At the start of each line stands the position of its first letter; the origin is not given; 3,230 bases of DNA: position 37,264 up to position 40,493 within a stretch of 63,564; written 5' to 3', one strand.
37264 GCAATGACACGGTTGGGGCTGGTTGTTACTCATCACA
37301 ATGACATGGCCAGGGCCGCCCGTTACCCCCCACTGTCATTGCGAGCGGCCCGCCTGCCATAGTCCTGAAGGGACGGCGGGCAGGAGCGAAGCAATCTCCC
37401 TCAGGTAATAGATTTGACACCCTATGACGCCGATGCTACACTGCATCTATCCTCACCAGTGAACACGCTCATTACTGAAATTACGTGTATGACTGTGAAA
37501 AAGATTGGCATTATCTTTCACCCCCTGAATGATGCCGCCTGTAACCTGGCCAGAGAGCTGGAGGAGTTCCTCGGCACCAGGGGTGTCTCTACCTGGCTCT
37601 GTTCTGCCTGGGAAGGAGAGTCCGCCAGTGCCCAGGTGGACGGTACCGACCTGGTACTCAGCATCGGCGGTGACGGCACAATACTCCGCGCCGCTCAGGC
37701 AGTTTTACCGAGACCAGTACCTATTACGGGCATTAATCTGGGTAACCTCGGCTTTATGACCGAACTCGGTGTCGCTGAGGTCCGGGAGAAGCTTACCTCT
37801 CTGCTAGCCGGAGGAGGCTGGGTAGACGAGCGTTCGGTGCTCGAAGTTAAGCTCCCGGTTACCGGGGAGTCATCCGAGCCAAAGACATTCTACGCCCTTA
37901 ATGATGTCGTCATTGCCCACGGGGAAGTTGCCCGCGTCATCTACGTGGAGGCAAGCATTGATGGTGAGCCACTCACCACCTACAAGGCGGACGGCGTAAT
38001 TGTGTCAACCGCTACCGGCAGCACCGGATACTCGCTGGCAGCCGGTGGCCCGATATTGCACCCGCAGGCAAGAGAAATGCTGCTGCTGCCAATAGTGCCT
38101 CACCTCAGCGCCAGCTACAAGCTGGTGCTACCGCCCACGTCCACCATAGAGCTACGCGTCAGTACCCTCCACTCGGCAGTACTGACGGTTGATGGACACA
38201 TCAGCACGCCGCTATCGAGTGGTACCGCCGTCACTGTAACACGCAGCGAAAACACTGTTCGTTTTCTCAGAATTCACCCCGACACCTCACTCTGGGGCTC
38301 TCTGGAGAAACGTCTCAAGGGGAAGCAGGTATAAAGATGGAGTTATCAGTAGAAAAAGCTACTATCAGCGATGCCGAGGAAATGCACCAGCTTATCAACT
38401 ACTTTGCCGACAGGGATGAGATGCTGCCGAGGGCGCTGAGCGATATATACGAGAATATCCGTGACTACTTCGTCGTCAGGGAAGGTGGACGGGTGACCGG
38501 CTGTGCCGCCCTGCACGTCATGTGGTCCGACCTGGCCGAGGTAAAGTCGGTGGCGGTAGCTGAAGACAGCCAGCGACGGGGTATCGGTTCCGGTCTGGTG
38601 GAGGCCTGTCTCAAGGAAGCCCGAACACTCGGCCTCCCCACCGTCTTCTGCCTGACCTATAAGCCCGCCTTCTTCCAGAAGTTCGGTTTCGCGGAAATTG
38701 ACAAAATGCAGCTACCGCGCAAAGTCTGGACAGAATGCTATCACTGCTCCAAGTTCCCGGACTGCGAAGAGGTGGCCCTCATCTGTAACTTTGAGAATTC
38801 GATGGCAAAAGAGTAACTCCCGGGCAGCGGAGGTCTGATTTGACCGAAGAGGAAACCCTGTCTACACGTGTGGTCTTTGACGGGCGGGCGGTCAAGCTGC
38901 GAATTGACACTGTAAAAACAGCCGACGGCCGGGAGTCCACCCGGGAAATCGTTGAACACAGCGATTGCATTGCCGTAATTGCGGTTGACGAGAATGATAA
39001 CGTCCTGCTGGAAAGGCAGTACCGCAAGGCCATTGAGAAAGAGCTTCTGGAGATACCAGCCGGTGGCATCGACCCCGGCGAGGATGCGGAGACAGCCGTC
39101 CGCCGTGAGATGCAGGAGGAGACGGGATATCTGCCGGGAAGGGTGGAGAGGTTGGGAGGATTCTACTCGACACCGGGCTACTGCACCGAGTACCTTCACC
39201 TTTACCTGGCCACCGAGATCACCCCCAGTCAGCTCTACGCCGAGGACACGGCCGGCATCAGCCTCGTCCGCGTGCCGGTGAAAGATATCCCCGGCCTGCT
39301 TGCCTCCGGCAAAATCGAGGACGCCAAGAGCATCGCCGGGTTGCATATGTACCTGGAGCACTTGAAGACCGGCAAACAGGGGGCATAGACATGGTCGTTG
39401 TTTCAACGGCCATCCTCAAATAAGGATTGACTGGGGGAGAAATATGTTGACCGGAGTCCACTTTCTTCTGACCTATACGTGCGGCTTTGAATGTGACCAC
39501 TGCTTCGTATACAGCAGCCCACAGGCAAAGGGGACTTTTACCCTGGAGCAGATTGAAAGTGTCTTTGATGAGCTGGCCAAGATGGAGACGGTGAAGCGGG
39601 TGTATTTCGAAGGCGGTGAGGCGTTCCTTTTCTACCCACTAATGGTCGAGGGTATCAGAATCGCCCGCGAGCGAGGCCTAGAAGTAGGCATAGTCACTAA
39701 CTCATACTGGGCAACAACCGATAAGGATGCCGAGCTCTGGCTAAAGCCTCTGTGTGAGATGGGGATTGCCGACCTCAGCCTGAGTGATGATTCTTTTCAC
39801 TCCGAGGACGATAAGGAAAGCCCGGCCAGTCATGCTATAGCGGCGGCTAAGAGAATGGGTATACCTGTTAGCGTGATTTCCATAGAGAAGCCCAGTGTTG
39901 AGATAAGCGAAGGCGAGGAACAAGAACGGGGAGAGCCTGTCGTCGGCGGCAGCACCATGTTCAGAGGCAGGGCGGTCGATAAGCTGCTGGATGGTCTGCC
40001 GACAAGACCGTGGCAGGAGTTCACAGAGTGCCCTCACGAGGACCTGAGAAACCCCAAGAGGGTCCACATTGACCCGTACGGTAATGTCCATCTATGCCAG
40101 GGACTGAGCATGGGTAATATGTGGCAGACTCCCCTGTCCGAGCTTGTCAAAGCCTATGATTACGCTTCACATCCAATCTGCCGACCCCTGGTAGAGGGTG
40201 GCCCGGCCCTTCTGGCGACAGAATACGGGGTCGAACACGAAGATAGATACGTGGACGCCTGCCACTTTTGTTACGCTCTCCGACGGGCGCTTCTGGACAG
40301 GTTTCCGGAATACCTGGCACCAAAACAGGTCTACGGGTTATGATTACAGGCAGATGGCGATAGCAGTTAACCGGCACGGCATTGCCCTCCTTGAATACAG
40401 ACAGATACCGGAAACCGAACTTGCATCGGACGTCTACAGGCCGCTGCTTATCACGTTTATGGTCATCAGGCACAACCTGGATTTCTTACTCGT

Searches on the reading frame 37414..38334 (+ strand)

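Call 46: search_protein_families(library=pfam, proteins=[window:37414-38334:+], max_evalue=0.00001)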
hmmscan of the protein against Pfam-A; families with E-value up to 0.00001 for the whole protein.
window:37414-38334:+ (306 aa): 2 families
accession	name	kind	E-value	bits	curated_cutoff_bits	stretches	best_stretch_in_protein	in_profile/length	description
PF20143.4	NAD_kinase_C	-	9.8e-32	109.8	23.7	1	162-286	1-125/126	ATP-NAD kinase C-terminal domain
PF01513.26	NAD_kinase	-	6.8e-18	65.7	25.5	1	69-133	64-128/130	ATP-NAD kinase N-terminal domain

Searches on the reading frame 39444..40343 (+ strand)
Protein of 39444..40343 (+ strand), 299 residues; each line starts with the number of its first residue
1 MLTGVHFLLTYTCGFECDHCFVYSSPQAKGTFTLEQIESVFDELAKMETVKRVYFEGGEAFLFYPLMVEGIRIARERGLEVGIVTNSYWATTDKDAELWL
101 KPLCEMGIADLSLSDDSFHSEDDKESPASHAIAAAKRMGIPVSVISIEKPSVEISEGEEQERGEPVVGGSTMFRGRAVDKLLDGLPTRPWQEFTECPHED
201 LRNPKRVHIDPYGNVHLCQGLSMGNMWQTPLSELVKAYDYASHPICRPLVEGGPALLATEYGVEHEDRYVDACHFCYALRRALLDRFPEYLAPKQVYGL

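Call 46: search_protein_families(library=pfam, proteins=[window:39444-40343:+], max_evalue=0.00001)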
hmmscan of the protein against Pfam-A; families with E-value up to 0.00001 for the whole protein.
window:39444-40343:+ (299 aa): 1 family
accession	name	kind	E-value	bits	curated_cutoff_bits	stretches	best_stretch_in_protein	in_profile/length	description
PF04055.27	Radical_SAM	-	2.1e-12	48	29.5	1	9-141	3-142/166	Radical SAM superfamily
